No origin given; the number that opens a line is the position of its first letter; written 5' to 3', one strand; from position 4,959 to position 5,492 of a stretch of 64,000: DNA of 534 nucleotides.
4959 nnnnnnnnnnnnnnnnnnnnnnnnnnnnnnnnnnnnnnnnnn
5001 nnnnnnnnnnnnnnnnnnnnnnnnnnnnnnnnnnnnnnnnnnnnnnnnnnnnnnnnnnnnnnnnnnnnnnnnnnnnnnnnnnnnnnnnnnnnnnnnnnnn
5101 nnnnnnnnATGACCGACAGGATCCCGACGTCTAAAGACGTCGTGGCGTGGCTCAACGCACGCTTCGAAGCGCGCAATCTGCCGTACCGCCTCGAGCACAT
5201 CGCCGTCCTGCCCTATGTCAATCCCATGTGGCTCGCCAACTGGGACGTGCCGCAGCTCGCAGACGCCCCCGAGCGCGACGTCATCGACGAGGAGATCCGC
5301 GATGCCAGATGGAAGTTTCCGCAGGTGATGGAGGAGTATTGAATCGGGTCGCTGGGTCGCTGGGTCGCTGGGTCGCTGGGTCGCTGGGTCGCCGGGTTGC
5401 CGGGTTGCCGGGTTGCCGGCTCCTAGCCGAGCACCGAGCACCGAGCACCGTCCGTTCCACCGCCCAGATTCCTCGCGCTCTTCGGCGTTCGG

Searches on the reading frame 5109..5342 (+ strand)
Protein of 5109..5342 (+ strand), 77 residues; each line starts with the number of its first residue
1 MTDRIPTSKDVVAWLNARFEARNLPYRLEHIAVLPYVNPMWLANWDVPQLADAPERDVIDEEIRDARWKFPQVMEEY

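Call 59: search_protein_families(library=pfam, proteins=[window:5109-5342:+])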
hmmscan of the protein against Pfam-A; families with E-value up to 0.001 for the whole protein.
window:5109-5342:+ (77 aa): 0 families

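Call 64: find_encoding_contigs(protein=window:5109-5342:+, flank=6000, max_places=10)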
Protein window:5109-5342:+ (77 aa): no gene with exactly this product is on record in the collection.
